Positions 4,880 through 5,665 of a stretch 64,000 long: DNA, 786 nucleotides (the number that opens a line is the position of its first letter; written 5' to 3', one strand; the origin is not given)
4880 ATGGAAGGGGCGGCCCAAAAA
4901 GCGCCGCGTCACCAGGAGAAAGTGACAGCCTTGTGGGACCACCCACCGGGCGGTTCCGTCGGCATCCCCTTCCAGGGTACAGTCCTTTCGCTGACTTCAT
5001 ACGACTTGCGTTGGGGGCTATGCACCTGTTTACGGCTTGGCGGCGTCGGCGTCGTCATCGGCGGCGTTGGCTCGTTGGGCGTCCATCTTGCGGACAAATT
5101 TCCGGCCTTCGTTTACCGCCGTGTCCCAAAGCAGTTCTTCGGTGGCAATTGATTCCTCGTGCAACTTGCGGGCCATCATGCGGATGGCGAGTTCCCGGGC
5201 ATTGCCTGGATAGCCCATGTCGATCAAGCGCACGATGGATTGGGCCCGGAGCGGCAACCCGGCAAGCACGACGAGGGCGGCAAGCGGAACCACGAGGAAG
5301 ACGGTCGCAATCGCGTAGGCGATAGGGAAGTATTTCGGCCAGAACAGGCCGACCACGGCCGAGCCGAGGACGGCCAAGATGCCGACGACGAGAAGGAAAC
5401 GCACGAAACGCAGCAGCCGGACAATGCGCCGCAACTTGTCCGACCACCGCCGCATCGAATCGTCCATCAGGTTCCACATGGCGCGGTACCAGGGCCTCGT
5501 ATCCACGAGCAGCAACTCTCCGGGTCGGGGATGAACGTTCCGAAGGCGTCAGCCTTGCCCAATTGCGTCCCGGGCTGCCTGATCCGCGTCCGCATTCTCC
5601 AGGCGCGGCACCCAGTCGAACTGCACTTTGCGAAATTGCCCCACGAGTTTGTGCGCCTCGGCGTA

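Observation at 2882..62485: Four paralogous tandem-wHTH regulators within 64 kb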

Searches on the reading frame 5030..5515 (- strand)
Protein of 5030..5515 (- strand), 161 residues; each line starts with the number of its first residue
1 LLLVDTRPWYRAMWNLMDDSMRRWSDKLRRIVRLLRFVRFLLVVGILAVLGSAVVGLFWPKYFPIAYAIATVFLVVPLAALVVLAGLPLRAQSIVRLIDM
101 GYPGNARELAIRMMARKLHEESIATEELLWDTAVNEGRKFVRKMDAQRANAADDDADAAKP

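Call 10: search_protein_families(library=pfam, proteins=[window:5030-5515:-], max_evalue=0.001)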
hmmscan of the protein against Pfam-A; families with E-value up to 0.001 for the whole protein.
window:5030-5515:- (161 aa): 0 families

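Call 38: search_protein_families(library=pfam, proteins=[window:5030-5515:-], max_evalue=1)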
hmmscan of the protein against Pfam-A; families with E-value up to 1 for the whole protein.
window:5030-5515:- (161 aa): 1 family
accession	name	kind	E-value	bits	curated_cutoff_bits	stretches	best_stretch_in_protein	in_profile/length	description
PF20315.3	DUF6611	-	0.27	11.7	27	1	33-97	46-109/168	Family of unknown function (DUF6611)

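Call 57: search_protein_families(library=ncbifam, proteins=[window:5030-5515:-], max_evalue=1)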
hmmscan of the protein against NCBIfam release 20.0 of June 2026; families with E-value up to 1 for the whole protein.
window:5030-5515:- (161 aa): 2 families
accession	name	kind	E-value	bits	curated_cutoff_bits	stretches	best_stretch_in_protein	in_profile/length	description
NF047839.1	PspM_Rv2743c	equivalog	0.015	15.2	80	1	27-152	6-128/220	phage shock envelope stress response protein PspM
NF000475.1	tet_ABC_46_B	exception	0.02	13.4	1250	1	33-75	141-182/578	tetracycline efflux ABC transporter Tet(46) subunit B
